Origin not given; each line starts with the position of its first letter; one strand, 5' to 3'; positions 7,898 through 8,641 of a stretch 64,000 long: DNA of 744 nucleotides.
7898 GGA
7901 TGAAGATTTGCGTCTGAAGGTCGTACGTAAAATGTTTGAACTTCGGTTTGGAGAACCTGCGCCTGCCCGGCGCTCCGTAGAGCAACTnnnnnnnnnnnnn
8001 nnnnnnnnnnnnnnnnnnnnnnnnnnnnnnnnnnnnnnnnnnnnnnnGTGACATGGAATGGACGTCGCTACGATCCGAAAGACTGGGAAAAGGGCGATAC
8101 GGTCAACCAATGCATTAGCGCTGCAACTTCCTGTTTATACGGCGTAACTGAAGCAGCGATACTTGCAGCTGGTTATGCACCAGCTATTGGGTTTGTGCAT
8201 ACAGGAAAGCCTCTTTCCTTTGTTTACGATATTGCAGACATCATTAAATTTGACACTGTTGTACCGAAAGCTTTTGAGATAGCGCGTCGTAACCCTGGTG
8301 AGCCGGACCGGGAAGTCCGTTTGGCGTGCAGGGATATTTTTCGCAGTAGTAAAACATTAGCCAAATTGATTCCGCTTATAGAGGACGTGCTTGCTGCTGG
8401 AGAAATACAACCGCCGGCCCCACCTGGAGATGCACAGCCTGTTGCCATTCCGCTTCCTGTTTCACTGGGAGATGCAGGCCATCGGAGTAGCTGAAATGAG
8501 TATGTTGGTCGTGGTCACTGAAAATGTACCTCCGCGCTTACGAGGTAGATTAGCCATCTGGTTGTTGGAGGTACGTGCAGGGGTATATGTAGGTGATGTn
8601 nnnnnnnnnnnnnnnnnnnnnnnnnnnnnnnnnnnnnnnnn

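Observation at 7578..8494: cas1 is split by a -1 frameshift: adaptation module likely inactive beside an intact Cascade/Cas3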

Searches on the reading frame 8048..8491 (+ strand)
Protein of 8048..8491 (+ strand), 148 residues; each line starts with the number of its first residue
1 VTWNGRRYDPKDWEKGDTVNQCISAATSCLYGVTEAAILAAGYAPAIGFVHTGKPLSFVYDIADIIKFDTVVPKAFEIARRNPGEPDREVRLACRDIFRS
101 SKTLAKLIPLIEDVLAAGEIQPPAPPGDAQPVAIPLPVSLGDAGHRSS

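Call 56: search_protein_families(proteins=[P0001, P0016], library=ncbifam)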
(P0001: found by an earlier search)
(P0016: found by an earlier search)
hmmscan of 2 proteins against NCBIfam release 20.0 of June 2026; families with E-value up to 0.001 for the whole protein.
P0001 (157 aa): 3 families
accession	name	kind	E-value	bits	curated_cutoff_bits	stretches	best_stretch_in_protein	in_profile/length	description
TIGR03638.1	cas1_ECOLI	exception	1.2e-53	182.1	215.6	1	8-147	3-143/269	type I-E CRISPR-associated endonuclease Cas1e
TIGR00287.1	cas1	equivalog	5.4e-25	88.2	71.7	1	16-140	1-127/327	CRISPR-associated endonuclease Cas1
TIGR03637.1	cas1_YPEST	exception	0.0008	18.9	150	0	19-88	11-83/307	type I-F CRISPR-associated endonuclease Cas1f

P0016 (148 aa): 4 families
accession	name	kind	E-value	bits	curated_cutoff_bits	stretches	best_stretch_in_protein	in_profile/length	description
TIGR03638.1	cas1_ECOLI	exception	5e-48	163.7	215.6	1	1-115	154-268/269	type I-E CRISPR-associated endonuclease Cas1e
TIGR00287.1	cas1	equivalog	2.5e-23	82.7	71.7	1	2-120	179-321/327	CRISPR-associated endonuclease Cas1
TIGR03637.1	cas1_YPEST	exception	9e-10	38.4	150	1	15-114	207-305/307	type I-F CRISPR-associated endonuclease Cas1f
TIGR03641.1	cas1_HMARI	exception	0.00085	18.7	304.1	0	17-67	182-234/324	type I-B CRISPR-associated endonuclease Cas1b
